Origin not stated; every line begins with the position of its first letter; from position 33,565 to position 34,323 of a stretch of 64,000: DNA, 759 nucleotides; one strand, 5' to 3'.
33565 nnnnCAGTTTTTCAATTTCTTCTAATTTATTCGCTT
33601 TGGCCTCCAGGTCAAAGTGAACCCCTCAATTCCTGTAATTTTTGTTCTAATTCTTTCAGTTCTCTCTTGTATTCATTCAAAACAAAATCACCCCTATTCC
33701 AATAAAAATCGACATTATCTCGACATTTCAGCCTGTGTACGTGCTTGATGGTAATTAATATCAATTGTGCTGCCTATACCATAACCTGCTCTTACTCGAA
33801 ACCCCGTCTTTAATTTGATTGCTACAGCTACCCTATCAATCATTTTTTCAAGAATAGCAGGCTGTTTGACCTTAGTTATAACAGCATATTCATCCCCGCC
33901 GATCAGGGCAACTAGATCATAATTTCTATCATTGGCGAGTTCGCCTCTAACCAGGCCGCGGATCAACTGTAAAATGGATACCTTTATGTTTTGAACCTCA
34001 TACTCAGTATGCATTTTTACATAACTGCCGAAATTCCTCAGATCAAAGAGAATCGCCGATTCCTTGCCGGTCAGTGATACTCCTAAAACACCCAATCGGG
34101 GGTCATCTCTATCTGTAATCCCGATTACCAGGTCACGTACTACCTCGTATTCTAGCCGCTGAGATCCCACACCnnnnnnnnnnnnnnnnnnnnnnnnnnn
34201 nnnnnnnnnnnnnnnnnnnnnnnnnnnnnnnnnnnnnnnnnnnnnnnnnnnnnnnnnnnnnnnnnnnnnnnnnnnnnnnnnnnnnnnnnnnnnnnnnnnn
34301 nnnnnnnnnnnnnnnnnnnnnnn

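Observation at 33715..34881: HD hydrolase fused to a non-canonical GGDE palm domain, inserted between secA and prfB: candidate synthase/hydrolase for an unknown nucleotide signal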

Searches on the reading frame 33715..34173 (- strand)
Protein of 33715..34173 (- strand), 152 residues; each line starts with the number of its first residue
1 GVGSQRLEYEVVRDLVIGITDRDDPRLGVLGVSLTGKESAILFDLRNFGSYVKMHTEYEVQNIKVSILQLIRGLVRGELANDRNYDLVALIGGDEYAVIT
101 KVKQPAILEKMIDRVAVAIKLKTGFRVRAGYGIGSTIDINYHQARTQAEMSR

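Call 50: search_solved_structures(query=A3, max_evalue=10, show_alignments=0)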
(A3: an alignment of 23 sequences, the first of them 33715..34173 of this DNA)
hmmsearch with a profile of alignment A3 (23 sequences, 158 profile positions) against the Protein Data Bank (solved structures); distinct sequences matched with E-value up to 10: 22.
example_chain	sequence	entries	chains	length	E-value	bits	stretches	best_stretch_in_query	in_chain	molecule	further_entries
4urg_A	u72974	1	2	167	0.0047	19.7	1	67-119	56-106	DIGUANYLATE CYCLASE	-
4urs_A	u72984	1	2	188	0.0061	19.3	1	67-119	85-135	DIGUANYLATE CYCLASE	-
4iob_A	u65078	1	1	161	0.0085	18.9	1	73-134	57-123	Diguanylate cyclase TpbB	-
5euh_A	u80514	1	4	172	0.011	18.5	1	69-121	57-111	Putative GGDEF domain membrane protein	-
7a7e_A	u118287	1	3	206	0.014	18.2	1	73-134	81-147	Diguanylate cyclase TpbB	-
4urq_U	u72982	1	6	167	0.017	17.9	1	67-119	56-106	DIGUANYLATE CYCLASE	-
4zmm_A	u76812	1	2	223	0.022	17.5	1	76-120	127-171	diguanylate cyclase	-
3ign_A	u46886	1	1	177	0.037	16.8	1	70-147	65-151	Diguanylate cyclase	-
4zmu_A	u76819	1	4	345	0.041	16.7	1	76-120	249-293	diguanylate cyclase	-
6d9m_A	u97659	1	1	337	0.062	16.1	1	67-133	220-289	Fusion protein of Endolysin,Response receiver sensor diguanylate cyclase, GAF domain-conta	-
4zve_A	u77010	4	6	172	0.1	15.4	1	78-125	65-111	Diguanylate cyclase DosC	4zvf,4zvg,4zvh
9y3t_C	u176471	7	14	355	0.37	13.6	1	63-151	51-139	Translation initiation factor eIF2B subunit beta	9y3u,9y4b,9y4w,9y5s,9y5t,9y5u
6ctd_A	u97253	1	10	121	0.49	13.2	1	87-139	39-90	Large-conductance mechanosensitive channel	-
2qz8_A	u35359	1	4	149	0.54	13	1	86-124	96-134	Probable transcriptional regulatory protein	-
2vbw_A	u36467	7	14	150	0.6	12.9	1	86-124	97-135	TRANSCRIPTIONAL REGULATORY PROTEIN | PROBABLE TRANSCRIPTIONAL REGULATORY PROTEIN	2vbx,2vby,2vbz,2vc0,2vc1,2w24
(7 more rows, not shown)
